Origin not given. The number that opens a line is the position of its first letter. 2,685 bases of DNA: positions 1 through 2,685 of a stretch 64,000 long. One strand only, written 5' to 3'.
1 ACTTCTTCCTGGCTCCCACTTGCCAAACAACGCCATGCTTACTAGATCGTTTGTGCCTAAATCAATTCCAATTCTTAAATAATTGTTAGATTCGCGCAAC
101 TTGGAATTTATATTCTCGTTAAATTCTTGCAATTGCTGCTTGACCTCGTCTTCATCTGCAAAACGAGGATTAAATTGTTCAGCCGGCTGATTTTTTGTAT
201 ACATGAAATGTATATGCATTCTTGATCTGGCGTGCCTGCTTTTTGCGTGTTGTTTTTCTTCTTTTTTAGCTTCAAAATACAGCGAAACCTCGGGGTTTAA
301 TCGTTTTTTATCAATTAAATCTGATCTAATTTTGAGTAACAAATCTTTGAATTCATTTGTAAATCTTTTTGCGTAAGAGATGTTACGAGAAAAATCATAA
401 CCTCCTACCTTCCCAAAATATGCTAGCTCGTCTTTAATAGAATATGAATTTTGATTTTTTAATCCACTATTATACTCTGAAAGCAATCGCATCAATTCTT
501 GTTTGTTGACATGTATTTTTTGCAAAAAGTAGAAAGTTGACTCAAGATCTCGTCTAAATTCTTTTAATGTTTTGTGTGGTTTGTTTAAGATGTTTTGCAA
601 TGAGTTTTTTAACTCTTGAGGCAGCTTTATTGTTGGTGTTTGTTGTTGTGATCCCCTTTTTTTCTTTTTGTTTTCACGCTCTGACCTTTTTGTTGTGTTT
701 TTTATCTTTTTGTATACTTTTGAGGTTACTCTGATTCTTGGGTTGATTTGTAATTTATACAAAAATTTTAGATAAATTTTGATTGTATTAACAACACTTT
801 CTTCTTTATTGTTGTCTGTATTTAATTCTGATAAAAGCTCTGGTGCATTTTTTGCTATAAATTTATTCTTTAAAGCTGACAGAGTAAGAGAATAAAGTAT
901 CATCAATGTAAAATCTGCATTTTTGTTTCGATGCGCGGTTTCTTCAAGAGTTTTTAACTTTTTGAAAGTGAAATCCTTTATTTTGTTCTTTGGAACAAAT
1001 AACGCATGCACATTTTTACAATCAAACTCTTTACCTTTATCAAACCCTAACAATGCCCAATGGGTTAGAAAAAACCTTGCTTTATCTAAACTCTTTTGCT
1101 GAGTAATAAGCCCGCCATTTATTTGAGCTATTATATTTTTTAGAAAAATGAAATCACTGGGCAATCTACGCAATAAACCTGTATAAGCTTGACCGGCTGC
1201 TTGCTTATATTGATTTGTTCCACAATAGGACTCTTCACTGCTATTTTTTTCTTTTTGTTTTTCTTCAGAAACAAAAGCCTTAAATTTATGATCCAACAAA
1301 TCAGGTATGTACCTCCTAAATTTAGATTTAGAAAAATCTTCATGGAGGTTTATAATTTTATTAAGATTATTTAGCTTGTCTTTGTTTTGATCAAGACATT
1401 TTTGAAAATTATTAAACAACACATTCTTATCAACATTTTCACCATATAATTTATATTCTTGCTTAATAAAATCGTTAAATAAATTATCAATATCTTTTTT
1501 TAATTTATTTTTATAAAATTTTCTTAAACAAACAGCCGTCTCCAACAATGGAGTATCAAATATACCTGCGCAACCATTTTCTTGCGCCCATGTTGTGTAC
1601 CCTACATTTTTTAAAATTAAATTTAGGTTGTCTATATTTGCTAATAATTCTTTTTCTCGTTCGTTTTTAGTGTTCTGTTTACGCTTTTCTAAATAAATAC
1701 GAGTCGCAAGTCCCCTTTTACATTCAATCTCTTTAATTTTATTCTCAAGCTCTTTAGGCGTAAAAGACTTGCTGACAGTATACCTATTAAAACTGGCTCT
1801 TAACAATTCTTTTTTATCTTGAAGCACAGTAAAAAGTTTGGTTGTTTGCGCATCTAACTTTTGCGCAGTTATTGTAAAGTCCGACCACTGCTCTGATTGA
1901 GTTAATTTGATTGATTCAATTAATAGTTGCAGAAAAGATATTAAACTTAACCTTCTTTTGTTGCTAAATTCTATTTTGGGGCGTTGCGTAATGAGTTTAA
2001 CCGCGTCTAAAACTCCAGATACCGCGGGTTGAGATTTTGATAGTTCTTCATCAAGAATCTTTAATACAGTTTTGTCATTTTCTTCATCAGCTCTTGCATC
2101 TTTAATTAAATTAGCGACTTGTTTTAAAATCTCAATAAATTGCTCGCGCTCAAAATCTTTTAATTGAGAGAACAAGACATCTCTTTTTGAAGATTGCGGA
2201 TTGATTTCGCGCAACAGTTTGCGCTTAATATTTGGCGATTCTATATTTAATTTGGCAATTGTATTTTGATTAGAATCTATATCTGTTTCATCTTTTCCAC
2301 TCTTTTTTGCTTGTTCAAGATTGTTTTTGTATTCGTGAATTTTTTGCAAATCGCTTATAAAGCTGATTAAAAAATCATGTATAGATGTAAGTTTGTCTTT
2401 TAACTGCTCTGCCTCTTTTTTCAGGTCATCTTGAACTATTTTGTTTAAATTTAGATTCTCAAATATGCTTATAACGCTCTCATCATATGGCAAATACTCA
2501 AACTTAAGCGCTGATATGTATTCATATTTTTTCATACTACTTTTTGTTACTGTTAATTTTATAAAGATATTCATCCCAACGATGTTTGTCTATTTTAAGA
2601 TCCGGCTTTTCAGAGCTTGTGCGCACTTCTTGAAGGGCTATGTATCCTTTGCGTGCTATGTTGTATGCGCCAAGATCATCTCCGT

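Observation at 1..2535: Unlisted 2.5-kb ORF directly downstream of cas12a encodes a second, highly divergent Cas12a-family protein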

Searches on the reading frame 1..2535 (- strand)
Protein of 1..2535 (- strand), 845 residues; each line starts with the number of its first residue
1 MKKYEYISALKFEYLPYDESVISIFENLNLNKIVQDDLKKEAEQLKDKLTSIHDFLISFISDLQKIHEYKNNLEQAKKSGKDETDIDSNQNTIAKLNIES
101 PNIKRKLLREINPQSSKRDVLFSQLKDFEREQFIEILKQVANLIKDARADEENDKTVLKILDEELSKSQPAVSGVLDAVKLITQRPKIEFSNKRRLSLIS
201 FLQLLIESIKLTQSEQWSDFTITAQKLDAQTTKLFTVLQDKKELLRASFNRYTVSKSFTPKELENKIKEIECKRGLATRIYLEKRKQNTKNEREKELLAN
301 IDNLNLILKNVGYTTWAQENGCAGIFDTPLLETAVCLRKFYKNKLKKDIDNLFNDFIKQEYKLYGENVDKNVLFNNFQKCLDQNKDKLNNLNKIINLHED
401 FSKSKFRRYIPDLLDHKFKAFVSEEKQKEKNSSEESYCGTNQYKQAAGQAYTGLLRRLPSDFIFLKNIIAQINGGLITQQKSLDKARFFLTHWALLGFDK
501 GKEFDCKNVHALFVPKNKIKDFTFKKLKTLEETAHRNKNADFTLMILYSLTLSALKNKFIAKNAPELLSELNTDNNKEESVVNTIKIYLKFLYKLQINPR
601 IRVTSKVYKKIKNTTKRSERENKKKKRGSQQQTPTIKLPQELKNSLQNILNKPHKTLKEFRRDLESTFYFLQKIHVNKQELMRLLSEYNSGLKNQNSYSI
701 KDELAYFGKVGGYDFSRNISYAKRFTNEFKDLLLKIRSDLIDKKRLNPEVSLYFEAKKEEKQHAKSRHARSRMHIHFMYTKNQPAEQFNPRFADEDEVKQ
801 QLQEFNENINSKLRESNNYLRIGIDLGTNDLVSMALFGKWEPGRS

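Call 3: search_protein_families(library=pfam, proteins=[window:1-2535:-], max_evalue=0.01)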
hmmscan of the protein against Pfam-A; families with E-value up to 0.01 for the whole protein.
window:1-2535:- (845 aa): 0 families

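Call 4: search_protein_families(library=ncbifam, proteins=[window:1-2535:-], max_evalue=0.01)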
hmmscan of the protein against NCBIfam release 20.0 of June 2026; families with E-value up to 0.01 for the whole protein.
window:1-2535:- (845 aa): 1 family
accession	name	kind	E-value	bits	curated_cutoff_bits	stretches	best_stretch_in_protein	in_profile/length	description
NF011660.0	PRK15080.1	equivalog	0.0014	17.9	182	1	795-837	6-48/277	ethanolamine utilization protein EutJ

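Call 5: find_homologous_proteins(query=window:1-2535:-)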
Query window:1-2535:- (845 aa): 1 proteins with E <= 0.001 among 8000 candidates.
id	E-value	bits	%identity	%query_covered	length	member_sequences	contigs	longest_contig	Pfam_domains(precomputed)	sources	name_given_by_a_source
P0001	0.0e+0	1835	100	100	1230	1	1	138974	-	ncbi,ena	-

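Call 9: find_encoding_contigs(protein=P0001, flank=10000)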
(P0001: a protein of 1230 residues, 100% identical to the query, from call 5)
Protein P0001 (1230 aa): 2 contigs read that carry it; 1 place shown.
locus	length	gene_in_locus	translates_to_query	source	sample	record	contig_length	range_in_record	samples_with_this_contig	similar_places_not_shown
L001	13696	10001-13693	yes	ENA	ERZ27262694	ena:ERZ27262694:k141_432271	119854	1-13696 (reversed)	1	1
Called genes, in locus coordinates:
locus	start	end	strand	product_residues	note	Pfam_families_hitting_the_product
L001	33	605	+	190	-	PF01029:NusB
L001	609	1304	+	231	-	PF22935:RM44_endonuclase, PF14622:Ribonucleas_3_3, PF00636:Ribonuclease_3, PF00035:dsrm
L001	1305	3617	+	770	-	PF02463:SMC_N, PF13175:AAA_15 (weak), PF13476:AAA_23, PF13304:AAA_21 (weak)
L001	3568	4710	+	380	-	PF00348:polyprenyl_synt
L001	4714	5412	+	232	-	PF01255:Prenyltransf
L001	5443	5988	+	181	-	-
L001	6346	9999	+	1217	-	PF18501:REC1, PF21918:cas_Cpf1_2nd, PF18516:RuvC_1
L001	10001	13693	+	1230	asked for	-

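Call 10: search_protein_families(library=pfam, proteins=[P0001], max_evalue=10)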
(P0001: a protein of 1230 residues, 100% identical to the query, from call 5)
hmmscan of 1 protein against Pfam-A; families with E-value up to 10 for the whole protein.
P0001 (1230 aa): 7 families
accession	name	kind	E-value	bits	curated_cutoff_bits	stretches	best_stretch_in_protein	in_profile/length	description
PF07282.18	Cas12f1-like_TNB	-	0.039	14.5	26.3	1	1171-1205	20-50/60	Cas12f1-like, TNB domain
PF22207.2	MCM3_WHD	-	0.13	13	27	1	1049-1068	30-47/58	MCM3 winged helix domain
PF21825.2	crAss001_48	-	1.2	9.6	24.8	1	35-56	4-25/61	crAss001_48 related protein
PF12732.12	YtxH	-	1.8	9.5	37.5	1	35-83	27-69/71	YtxH-like protein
PF18052.6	Rx_N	-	2.8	8.5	27.7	1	35-59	20-44/93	Rx N-terminal domain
PF07459.16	CTX_RstB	-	4.7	8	26.2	1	56-120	24-90/92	CTX phage RstB protein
PF01923.23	Cob_adeno_trans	-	6.6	7.2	24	1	39-131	47-137/171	Cobalamin adenosyltransferase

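Call 11: search_protein_families(library=ncbifam, proteins=[P0001], max_evalue=10)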
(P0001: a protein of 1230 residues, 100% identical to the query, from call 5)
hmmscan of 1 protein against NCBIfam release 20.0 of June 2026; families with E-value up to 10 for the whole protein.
P0001 (1230 aa): 3 families
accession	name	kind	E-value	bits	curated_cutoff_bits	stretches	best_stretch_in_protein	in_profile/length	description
NF011660.0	PRK15080.1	equivalog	0.0019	17.4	182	1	795-837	6-48/277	ethanolamine utilization protein EutJ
NF050180.1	SDE5640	equivalog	1.7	9.2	100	1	1048-1078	31-61/71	SEC-dependent effector SDE5640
TIGR02872.1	spore_ytvI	equivalog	2.4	7.5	198.15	1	1022-1097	77-151/341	sporulation integral membrane protein YtvI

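Call 12: search_solved_structures(query=P0001, max_evalue=10, show_alignments=3)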
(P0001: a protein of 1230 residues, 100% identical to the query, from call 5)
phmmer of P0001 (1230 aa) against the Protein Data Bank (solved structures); distinct sequences matched with E-value up to 10: 2.
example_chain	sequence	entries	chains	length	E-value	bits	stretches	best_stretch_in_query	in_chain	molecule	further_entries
9hig_M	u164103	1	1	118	1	10.6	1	226-292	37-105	Small ribosomal subunit protein uS13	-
9h4a_A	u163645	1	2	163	1.6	9.9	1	300-342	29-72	Protein NUCLEAR FUSION DEFECTIVE 2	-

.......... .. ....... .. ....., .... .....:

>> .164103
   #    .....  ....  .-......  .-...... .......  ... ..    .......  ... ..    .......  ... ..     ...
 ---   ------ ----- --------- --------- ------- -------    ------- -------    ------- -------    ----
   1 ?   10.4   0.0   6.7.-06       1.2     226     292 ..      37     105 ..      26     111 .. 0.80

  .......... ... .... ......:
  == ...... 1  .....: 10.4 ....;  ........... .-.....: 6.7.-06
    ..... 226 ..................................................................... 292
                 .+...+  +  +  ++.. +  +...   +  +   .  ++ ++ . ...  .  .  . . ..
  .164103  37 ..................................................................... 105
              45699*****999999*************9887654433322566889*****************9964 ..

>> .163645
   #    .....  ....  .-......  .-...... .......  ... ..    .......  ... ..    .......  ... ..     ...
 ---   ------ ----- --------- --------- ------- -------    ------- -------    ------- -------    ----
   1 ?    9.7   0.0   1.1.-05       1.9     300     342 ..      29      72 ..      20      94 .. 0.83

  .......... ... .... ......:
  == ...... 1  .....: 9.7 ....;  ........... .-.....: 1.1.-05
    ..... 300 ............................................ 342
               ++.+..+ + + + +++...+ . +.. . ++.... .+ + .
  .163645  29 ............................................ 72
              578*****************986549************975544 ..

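Call 13: search_protein_families(library=padloc, proteins=[P0001], max_evalue=1)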
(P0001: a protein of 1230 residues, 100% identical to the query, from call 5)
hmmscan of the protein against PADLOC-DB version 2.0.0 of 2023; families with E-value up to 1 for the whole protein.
P0001 (1230 aa): 3 families
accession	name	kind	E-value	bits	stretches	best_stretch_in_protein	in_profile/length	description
PDLC01232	Cas12a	-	2.4e-49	166.4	1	40-1228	21-945/950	Cas12a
PDLC01230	Cas12a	-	2e-44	150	1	3-1228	3-929/934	CAS-V-A; effector__SPE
PDLC01235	Cas12a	-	6.7e-09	32.8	1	2-1190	6-1060/1159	Cas12a_M26_V-A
